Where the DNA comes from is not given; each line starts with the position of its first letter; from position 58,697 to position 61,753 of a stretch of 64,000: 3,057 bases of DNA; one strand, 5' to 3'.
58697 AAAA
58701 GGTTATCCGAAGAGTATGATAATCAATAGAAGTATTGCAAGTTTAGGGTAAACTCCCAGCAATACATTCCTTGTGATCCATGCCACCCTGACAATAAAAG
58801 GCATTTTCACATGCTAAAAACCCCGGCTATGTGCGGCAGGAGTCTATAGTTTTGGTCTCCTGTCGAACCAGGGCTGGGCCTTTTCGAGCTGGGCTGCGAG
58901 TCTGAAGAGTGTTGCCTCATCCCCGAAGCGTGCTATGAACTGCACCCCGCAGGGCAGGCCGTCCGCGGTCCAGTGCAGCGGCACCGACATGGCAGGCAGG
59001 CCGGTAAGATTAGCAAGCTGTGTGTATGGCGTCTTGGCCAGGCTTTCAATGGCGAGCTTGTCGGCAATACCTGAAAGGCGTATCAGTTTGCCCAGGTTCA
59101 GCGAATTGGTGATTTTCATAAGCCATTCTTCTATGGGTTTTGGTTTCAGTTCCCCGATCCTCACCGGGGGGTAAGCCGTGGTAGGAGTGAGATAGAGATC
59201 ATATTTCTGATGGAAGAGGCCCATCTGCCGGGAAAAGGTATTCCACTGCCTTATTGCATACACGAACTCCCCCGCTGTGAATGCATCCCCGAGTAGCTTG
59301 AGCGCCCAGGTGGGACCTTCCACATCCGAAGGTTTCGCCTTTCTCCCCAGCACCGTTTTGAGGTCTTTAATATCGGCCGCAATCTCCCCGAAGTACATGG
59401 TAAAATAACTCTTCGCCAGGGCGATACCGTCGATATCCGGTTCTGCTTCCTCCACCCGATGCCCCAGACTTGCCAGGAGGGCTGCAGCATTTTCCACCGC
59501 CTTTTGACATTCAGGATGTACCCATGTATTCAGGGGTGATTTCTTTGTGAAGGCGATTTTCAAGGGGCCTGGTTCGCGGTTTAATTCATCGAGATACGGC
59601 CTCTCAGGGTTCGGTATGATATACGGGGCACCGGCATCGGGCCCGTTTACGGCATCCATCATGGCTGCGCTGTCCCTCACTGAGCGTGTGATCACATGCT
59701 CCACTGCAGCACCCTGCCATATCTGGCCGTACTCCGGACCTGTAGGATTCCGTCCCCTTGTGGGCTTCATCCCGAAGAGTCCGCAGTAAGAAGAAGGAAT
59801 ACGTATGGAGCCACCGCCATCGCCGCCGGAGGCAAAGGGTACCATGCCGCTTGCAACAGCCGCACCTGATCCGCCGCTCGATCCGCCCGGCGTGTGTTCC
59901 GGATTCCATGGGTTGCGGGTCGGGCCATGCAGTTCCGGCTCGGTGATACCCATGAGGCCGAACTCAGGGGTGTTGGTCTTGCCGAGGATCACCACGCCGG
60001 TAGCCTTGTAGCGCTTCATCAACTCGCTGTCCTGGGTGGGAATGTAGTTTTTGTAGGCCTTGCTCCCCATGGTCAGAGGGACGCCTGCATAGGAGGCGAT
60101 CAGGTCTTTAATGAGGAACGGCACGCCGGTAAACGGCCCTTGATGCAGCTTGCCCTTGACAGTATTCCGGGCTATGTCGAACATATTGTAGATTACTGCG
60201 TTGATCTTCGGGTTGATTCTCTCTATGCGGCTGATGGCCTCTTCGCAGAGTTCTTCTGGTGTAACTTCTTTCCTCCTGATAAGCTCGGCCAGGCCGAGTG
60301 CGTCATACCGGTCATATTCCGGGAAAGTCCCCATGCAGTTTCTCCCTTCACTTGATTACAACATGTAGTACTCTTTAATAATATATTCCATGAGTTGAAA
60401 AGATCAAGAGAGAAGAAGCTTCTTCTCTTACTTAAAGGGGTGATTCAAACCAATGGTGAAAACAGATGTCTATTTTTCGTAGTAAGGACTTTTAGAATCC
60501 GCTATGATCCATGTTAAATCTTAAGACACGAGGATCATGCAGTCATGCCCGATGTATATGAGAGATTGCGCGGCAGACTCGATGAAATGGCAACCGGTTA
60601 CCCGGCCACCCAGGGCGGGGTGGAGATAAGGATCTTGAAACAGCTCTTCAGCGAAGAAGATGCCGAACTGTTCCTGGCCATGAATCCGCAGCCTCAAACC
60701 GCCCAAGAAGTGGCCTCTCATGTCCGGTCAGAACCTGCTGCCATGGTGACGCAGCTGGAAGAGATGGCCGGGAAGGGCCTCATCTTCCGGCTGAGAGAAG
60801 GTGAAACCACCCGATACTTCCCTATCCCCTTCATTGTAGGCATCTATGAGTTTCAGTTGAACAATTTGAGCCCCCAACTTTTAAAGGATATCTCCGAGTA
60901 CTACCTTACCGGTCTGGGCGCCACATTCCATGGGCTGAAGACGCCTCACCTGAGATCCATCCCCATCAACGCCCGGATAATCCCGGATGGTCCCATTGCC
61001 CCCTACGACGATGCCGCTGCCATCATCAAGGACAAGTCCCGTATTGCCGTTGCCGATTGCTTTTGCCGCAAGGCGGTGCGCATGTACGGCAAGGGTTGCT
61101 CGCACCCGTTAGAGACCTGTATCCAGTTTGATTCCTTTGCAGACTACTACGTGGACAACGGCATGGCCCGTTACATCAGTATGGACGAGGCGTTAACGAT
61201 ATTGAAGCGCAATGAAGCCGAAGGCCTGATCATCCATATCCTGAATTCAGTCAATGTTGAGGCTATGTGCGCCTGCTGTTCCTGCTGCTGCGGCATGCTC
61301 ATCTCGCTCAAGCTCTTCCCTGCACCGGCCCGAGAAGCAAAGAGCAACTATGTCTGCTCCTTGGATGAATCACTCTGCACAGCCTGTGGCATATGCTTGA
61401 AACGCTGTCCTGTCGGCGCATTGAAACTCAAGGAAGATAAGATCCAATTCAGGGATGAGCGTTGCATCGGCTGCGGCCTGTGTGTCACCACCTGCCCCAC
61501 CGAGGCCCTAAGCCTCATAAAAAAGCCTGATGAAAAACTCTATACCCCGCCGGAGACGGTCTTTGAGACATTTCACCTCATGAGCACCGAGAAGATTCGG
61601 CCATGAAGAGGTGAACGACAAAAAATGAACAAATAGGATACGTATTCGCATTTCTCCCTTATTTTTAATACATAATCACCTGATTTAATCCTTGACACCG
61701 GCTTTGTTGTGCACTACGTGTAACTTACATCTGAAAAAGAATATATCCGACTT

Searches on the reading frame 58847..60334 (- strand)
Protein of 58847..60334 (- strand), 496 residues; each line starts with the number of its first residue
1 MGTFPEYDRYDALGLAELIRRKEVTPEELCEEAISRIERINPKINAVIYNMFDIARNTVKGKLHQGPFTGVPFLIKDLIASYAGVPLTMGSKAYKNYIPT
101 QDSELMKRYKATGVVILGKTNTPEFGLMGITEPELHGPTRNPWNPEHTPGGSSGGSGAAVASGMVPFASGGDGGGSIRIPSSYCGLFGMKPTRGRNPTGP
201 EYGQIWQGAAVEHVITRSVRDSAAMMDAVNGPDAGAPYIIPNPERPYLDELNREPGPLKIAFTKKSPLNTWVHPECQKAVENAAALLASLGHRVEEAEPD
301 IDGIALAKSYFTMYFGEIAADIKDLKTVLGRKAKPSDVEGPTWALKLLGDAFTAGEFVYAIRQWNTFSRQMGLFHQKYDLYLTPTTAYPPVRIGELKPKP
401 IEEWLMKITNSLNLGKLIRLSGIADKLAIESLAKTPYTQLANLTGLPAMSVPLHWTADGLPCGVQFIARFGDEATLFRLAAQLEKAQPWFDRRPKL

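Call 37: search_protein_families(library=pfam, proteins=[window:58847-60334:-], max_evalue=0.00001)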
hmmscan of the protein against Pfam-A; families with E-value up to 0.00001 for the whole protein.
window:58847-60334:- (496 aa): 1 family
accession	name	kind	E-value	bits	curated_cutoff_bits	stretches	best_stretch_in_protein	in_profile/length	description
PF01425.27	Amidase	-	4.8e-98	329.5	27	1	28-476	1-444/445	Amidase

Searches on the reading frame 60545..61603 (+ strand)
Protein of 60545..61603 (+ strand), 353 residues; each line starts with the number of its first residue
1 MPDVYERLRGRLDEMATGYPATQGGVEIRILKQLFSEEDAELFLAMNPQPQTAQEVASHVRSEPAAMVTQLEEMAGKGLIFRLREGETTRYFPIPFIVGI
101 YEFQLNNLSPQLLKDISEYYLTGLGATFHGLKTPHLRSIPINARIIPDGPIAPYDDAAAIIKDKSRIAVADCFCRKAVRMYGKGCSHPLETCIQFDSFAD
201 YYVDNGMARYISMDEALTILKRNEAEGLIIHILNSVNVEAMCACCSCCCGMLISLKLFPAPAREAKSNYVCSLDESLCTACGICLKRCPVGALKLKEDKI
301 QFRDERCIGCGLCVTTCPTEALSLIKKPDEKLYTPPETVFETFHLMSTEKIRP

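Call 37: search_protein_families(library=pfam, proteins=[window:60545-61603:+], max_evalue=0.00001)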
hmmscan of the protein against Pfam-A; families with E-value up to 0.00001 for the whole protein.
window:60545-61603:+ (353 aa): 8 families
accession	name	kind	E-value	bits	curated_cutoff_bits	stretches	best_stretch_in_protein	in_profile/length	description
PF00037.32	Fer4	-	4.9e-16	58.2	21.1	2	302-322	3-23/24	4Fe-4S binding domain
PF12837.12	Fer4_6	-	3.1e-11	43.1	25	1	300-322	2-24/24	4Fe-4S binding domain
PF12838.12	Fer4_7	-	7.9e-10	39.5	27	1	278-321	2-52/52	4Fe-4S dicluster domain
PF13237.11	Fer4_10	-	3.6e-08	33.6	25.5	1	273-318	4-53/53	4Fe-4S dicluster domain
PF13187.11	Fer4_9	-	4.7e-08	33.4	27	1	278-321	2-51/52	4Fe-4S dicluster domain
PF14697.11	Fer4_21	-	7.8e-08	32.8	35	1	273-322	3-57/59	4Fe-4S dicluster domain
PF13484.11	Fer4_16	-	2.3e-06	28.7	30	0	306-327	1-23/66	4Fe-4S double cluster binding domain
PF12797.12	Fer4_2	-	7.4e-06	26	24.5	0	304-319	7-22/22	4Fe-4S binding domain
